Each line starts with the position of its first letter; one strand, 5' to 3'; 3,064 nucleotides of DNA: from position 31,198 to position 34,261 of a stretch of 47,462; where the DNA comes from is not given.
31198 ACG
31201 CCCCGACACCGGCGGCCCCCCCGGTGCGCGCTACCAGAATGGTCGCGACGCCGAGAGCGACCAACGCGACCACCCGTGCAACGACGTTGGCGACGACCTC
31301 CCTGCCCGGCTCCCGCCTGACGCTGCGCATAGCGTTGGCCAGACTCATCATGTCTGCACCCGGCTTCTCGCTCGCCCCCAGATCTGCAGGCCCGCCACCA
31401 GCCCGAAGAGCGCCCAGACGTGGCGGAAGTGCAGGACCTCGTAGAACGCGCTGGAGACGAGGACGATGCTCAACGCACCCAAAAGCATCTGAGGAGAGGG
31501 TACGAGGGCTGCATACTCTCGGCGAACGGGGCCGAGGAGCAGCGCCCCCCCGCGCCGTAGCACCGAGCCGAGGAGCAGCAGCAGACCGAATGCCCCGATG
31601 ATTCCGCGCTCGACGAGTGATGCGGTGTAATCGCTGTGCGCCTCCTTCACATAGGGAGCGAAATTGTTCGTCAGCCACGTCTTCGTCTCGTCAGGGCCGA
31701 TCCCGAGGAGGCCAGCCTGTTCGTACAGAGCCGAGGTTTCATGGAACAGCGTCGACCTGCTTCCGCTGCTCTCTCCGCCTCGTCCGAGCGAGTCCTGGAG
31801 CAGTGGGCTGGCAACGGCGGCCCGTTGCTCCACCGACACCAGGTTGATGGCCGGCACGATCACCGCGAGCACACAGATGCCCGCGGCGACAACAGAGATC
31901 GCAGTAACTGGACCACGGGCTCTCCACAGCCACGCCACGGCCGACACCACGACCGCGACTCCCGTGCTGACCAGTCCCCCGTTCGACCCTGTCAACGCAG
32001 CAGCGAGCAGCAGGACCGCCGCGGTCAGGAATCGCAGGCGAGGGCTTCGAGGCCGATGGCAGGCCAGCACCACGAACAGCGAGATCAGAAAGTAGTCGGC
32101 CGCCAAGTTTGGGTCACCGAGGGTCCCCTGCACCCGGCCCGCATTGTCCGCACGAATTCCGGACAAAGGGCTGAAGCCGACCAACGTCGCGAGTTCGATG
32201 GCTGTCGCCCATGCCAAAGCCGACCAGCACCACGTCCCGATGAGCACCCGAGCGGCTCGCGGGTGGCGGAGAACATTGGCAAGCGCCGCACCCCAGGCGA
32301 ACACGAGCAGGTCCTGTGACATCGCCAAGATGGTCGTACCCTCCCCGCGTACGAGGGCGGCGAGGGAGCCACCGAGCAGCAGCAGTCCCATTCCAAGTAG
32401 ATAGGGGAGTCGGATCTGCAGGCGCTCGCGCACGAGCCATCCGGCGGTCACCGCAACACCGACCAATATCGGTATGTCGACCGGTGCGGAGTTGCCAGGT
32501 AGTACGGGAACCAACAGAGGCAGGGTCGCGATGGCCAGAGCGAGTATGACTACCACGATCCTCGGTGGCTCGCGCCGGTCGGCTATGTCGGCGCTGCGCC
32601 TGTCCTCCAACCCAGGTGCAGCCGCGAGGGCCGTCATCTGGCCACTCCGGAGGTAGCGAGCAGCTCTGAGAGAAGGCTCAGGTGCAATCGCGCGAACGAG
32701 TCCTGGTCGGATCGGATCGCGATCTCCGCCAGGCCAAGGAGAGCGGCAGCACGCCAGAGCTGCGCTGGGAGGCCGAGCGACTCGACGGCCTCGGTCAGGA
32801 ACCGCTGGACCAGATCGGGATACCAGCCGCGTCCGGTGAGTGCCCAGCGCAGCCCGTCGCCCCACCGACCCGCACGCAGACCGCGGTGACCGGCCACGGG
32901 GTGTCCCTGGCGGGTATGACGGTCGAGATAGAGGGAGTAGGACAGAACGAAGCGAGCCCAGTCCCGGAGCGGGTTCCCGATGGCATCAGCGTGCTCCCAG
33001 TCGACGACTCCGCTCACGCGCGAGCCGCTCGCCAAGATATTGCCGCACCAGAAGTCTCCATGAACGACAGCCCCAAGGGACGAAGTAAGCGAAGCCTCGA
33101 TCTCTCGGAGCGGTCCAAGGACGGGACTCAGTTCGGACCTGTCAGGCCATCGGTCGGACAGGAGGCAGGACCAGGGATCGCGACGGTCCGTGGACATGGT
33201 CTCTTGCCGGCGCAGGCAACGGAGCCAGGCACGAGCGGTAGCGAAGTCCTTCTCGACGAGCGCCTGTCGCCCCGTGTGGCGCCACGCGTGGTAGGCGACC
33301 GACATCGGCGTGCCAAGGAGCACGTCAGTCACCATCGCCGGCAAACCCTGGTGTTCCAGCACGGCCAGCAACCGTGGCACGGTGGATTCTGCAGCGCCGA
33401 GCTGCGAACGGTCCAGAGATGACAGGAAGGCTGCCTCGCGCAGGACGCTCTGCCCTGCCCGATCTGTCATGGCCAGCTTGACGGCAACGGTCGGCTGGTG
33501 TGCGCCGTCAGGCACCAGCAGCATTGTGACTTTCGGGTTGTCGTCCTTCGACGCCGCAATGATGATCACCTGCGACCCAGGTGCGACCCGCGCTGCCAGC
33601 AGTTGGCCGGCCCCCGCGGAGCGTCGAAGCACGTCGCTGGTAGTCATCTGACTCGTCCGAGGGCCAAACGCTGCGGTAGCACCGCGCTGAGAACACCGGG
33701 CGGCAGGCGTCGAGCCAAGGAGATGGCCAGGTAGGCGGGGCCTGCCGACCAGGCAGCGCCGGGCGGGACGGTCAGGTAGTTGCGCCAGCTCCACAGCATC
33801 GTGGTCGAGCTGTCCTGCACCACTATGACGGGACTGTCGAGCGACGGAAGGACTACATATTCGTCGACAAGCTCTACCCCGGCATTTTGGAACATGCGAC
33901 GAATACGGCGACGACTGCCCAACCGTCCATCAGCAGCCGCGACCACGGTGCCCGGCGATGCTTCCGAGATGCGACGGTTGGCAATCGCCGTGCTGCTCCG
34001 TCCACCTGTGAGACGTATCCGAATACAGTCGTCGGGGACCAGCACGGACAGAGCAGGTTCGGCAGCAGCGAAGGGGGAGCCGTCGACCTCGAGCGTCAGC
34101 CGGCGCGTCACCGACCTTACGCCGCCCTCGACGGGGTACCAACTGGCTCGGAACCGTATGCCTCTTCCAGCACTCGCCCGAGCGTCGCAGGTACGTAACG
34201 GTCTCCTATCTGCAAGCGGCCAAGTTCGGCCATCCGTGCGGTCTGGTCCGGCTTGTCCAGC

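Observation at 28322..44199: A ~16 kb, 13-gene unidirectional glycan operon with pervasive stop/start overlaps and an atypical enzyme inventory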

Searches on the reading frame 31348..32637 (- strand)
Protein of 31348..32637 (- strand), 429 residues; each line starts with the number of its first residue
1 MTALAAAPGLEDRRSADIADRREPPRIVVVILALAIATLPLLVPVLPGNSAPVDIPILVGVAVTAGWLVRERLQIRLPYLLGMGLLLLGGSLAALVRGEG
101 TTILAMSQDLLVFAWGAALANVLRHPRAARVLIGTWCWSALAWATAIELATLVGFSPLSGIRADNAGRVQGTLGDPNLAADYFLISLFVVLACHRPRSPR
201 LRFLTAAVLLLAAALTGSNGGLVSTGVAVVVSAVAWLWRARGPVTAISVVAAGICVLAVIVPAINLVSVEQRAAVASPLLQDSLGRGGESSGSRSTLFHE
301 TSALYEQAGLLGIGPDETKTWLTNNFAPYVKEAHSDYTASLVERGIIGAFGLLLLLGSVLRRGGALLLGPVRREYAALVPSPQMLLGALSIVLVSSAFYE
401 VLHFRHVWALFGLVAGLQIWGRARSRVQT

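Call 4: search_protein_families(library=pfam, proteins=[window:31348-32637:-], max_evalue=0.01)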
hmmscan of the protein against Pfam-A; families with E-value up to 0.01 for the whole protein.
window:31348-32637:- (429 aa): 1 family
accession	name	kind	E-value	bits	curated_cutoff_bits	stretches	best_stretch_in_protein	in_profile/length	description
PF04932.20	Wzy_C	-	6e-12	46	31.7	1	205-352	2-148/149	O-Antigen ligase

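Call 6: search_protein_families(library=ncbifam, proteins=[window:31348-32637:-], max_evalue=0.01)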
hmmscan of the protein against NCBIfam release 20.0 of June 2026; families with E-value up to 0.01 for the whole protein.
window:31348-32637:- (429 aa): 0 families

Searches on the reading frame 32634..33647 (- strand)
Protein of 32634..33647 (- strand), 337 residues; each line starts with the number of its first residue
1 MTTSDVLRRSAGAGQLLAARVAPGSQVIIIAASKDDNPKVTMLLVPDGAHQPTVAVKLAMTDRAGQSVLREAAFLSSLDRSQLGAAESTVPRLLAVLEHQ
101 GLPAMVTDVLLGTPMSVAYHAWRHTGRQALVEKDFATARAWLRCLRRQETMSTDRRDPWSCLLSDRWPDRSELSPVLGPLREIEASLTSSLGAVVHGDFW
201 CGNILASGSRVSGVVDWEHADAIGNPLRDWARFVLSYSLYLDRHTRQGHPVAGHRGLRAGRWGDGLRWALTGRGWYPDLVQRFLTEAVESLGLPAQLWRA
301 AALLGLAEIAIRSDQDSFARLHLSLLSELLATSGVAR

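Call 4: search_protein_families(library=pfam, proteins=[window:32634-33647:-], max_evalue=0.01)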
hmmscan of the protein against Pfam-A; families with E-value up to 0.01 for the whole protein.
window:32634-33647:- (337 aa): 1 family
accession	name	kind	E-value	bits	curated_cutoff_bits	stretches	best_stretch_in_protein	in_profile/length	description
PF01636.29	APH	-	1.8e-13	51.3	23.2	1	53-238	22-214/239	Phosphotransferase enzyme family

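Call 6: search_protein_families(library=ncbifam, proteins=[window:32634-33647:-], max_evalue=0.01)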
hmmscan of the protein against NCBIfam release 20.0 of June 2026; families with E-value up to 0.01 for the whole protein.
window:32634-33647:- (337 aa): 5 families
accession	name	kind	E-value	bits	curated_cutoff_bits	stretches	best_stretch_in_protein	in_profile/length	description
NF041256.1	GntI_guanitoxin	equivalog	0.00087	18.7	357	1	183-243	165-223/282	guanitoxin biosynthesis pre-guanitoxin N-oxide kinase GntI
NF012158.1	macrolide_MphE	exception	0.0016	17.7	640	1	190-235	186-231/294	Mph(E) family macrolide 2'-phosphotransferase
NF000254.1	macrolide_MphA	exception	0.0044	16.5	550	1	191-234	193-236/293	Mph(A) family macrolide 2'-phosphotransferase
NF000241.1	MPH_3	exception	0.0049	16.2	500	1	189-231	185-227/293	Mph(E)/Mph(G) family macrolide 2'-phosphotransferase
NF033068.1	APH_3p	equivalog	0.0053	16.3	205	0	193-217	176-200/255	APH(3') family aminoglycoside O-phosphotransferase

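Call 64: search_solved_structures(query=A7, max_evalue=1)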
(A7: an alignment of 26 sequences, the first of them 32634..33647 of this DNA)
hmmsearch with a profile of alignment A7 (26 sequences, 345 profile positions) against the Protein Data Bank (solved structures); distinct sequences matched with E-value up to 1: 28.
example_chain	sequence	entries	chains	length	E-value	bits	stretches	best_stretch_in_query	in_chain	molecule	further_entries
3w0r_A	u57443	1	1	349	4.9e-06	29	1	175-236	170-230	Hygromycin-B 4-O-kinase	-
3w0m_A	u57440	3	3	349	6.5e-06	28.6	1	175-236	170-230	Hygromycin-B 4-O-kinase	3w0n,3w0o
8v3v_A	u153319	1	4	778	1.8e-05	27.1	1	126-242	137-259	Acyl-Coenzyme A dehydrogenase family, member 11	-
8i80_B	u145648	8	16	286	7e-05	25.2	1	53-237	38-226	Viomycin kinase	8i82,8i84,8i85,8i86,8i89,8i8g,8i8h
3w0s_A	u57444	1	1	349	0.00012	24.4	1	175-227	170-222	Hygromycin-B 4-O-kinase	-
3tyk_A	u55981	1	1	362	0.00013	24.3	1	175-227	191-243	Hygromycin-B 4-O-kinase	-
8ixi_A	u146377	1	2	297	0.00014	24.2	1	195-227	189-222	Macrolide 2'-phosphotransferase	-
7w15_B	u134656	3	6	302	0.00015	24.1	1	195-227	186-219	Macrolide 2'-phosphotransferase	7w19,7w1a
3w0q_A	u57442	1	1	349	0.00017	24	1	175-236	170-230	Hygromycin-B 4-O-kinase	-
3w0p_A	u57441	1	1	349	0.00021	23.6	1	175-236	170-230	Hygromycin-B 4-O-kinase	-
5igh_A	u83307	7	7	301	0.00047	22.5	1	50-234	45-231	Macrolide 2'-phosphotransferase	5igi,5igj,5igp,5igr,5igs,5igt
4h05_A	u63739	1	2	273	0.00066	22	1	52-221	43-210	Aminoglycoside-O-phosphotransferase VIII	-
3dxp_A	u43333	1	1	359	0.0034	19.7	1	192-237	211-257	putative acyl-CoA dehydrogenase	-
3f7w_A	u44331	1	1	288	0.0068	18.7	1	178-249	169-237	putative fructosamine-3-kinase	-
9qos_A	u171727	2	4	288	0.034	16.4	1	69-221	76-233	Aminoglycoside 3'-phosphotransferase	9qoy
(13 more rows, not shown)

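Call 74: search_protein_families(library=padloc, proteins=[window:32634-33647:-], max_evalue=0.001)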
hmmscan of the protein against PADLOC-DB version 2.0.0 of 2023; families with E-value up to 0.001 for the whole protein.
window:32634-33647:- (337 aa): 0 families

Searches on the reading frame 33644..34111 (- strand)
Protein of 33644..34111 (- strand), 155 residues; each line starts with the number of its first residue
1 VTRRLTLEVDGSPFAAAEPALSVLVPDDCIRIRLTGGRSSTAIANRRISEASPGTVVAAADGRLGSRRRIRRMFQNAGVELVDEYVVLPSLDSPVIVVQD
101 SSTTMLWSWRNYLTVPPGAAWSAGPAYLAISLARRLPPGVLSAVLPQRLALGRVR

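Call 4: search_protein_families(library=pfam, proteins=[window:33644-34111:-], max_evalue=0.01)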
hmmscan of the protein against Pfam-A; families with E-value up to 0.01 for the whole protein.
window:33644-34111:- (155 aa): 0 families

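Call 6: search_protein_families(library=ncbifam, proteins=[window:33644-34111:-], max_evalue=0.01)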
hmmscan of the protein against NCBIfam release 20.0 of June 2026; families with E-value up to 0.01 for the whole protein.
window:33644-34111:- (155 aa): 0 families

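Call 30: search_solved_structures(query=A3, max_evalue=10)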
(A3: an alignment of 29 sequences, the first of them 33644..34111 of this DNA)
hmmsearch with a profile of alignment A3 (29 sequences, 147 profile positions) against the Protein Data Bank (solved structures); distinct sequences matched with E-value up to 10: 19.
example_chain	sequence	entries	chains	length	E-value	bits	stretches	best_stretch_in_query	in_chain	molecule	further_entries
8rdm_A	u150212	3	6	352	0.015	18.4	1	29-76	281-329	DtpM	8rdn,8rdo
2a6p_A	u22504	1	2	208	0.12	15.5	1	16-66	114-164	POSSIBLE PHOSPHOGLYCERATE MUTASE GPM2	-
9zem_A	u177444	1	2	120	0.2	14.8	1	5-51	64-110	HeliScrew4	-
4v7h_AB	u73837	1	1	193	0.26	14.4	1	21-70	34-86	40S ribosomal protein S0(A)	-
6wdr_A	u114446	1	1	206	0.27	14.3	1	21-70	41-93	40S ribosomal protein S0-A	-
4uer_B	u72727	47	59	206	0.27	14.3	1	21-70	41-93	US2 | 40S ribosomal protein S0-A | Small ribosomal subunit protein uS2A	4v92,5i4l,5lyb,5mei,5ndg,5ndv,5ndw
5m1j_A2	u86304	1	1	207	0.27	14.3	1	21-70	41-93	40S ribosomal protein S0-A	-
2htf_A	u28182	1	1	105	0.28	14.3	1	46-116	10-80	DNA polymerase mu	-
4v4b_AB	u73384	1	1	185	0.3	14.2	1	21-70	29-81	40S ribosomal protein S0-A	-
6q8y_P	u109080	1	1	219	0.31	14.1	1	21-70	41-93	40S ribosomal protein S0-A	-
2dun_A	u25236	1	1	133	0.34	14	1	46-117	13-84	DNA polymerase mu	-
4u3m_S0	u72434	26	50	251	0.4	13.8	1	21-70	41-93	40S ribosomal protein S0-A | Small ribosomal subunit protein uS2A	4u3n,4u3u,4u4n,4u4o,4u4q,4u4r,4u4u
3j6x_S0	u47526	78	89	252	0.4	13.8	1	21-70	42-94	40S ribosomal protein S0 | 40S ribosomal protein rpS0 (S2p) | 40S ribosomal protein S0-A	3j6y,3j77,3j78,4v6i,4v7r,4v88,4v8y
6fai_A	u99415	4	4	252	0.41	13.8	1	21-70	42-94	40S ribosomal protein S0-A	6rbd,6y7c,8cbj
9spj_s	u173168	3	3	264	0.52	13.4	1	21-70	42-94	Small ribosomal subunit protein uS2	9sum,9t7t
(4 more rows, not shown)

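Call 46: predict_structure(protein=window:33644-34111:-)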
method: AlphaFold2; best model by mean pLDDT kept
length: 155 residues; sequences in the alignment: 1
mean_pLDDT: 34.6   pTM: 0.23
mean pLDDT of the five models: 34.6, 34.4, 31.3, 30.5, 30.0
residues with pLDDT >= 90: 0; 70-90: 0; 50-70: 0; < 50: 155
segments of 3 or more residues with pLDDT < 50: 1-155
pLDDT, mean of each block of 10 residues (from residue 1): 36 33 37 38 42 37 39 41 30 31 30 28 32 38 33 26
secondary structure, 60 per line:
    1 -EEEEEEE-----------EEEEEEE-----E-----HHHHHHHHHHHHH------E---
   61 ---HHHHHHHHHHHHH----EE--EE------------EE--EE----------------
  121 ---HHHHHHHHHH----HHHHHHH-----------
elements in order: E2-8 E20-26 H38-50 H64-76 H124-133 H138-144

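Call 65: search_protein_representatives(protein=window:33644-34111:-)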
Query: 155 residues. Proteins with E-value up to 0.001 (for the whole library): 134; up to 1e-10: 24; up to 1e-30: 1. The best 134 are listed.
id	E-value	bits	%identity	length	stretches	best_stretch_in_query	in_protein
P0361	1.7e-39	151.1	51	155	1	9-155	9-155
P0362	5.1e-30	120.4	44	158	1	6-153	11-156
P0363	2.4e-18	82.5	43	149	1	11-153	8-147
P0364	3.8e-17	78.6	46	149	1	46-154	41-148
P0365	1.7e-14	70.1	41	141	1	24-154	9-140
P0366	4.1e-14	68.8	41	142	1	24-153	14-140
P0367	4.7e-14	68.6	42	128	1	52-153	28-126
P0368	6.9e-14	68.1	37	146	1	24-155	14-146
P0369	9.3e-13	64.4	42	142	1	49-153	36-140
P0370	1.2e-12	64.1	40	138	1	49-153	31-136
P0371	2.0e-12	63.3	34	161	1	8-155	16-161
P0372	2.9e-12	62.8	42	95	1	61-153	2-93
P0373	3.8e-12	62.4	32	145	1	19-138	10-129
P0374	6.8e-12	61.6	39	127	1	51-152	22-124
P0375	6.9e-12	61.6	41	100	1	57-153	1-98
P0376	8.2e-12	61.3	40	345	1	36-155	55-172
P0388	1.9e-10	56.9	39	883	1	51-154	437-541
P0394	8.3e-10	54.8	41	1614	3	66-86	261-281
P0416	2.4e-08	50.1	29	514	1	20-154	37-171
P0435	2.3e-07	46.9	30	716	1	22-154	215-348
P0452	5.1e-06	42.5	31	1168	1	44-154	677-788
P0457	6.5e-06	42.2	31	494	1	21-152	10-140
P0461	1.6e-05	41.0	34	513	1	35-153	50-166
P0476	4.3e-05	39.5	37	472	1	62-152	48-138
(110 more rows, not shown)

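Call 66: search_protein_families(library=pfam, proteins=[P0376, P0388, P0416, P0435, P0452, P0457, P0461, P0476, P0394], max_evalue=0.001)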
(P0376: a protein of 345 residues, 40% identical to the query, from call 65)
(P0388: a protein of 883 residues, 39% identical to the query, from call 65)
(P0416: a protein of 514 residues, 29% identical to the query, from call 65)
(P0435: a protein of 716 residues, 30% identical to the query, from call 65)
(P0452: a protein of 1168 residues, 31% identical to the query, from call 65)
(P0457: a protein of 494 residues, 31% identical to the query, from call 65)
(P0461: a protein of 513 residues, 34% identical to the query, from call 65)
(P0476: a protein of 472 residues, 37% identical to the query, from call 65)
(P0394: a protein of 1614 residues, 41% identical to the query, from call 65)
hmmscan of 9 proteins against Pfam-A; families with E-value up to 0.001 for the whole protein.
P0376 (345 aa): 0 families

P0388 (883 aa): 1 family
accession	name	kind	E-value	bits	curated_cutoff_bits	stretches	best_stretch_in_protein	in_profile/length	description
PF14907.12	NTP_transf_5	-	3.4e-42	145.2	31.2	1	16-264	2-249/249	Uncharacterised nucleotidyltransferase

P0416 (514 aa): 1 family
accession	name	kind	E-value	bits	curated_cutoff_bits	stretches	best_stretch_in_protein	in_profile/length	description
PF01636.29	APH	-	6.5e-16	59.2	23.2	1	221-404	22-207/239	Phosphotransferase enzyme family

P0435 (716 aa): 2 families
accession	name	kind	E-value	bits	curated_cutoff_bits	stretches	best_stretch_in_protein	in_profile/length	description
PF02397.22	Bac_transf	-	1.2e-39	136.1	27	1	1-170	7-165/179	Bacterial sugar transferase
PF01636.29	APH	-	5e-12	46.5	23.2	1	403-589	22-210/239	Phosphotransferase enzyme family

P0452 (1168 aa): 3 families
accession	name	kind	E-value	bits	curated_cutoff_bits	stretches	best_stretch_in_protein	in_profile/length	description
PF02397.22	Bac_transf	-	1.8e-49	168.1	27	1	436-622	2-176/179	Bacterial sugar transferase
PF01636.29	APH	-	7.2e-16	59.1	23.2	1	838-1027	21-211/239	Phosphotransferase enzyme family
PF13440.11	Polysacc_synt_3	-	0.0002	21.1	23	1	37-333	2-292/293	Polysaccharide biosynthesis protein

P0457 (494 aa): 2 families
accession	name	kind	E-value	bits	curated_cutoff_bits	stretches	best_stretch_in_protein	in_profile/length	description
PF01636.29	APH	-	1.3e-15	58.3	23.2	1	198-382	25-212/239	Phosphotransferase enzyme family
PF19974.5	TCAD9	-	0.00028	20.6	40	1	321-378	280-335/429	Ternary complex associated domain 9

P0461 (513 aa): 2 families
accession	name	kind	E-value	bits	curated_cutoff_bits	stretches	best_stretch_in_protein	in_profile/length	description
PF01636.29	APH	-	1.3e-15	58.3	23.2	1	221-407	22-210/239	Phosphotransferase enzyme family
PF19974.5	TCAD9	-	0.00069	19.3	40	0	261-406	228-337/429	Ternary complex associated domain 9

P0476 (472 aa): 1 family
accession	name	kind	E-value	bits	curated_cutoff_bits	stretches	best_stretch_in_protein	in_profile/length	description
PF01636.29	APH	-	1.9e-15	57.7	23.2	1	184-370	22-210/239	Phosphotransferase enzyme family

P0394 (1614 aa): 6 families
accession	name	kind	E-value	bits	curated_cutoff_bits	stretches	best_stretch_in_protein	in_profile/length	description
PF11743.13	DUF3301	-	8.8e-36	121.9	25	0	573-604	14-45/95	Protein of unknown function (DUF3301)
PF23229.2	DUF7067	-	2.8e-15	56.3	27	0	1416-1442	14-40/56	Alpha-glucan water dikinase, DUF7067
PF24684.1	Vgb_lyase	-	1.2e-11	44.4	50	0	657-694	213-250/290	Virginiamycin B lyase family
PF05020.20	zf-NPL4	-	9.7e-09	35.9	25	0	1252-1299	8-55/145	NPL4 family, putative zinc binding region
PF02776.23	TPP_enzyme_N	-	8.9e-06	25.9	26.8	0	196-236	11-51/119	Thiamine pyrophosphate enzyme, N-terminal TPP binding domain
PF13669.12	Glyoxalase_4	-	0.00071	20.3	27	0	1208-1248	58-100/109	Glyoxalase/Bleomycin resistance protein/Dioxygenase superfamily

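Call 74: search_protein_families(library=padloc, proteins=[window:33644-34111:-], max_evalue=0.001)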
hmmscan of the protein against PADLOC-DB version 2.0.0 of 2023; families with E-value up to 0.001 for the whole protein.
window:33644-34111:- (155 aa): 0 families
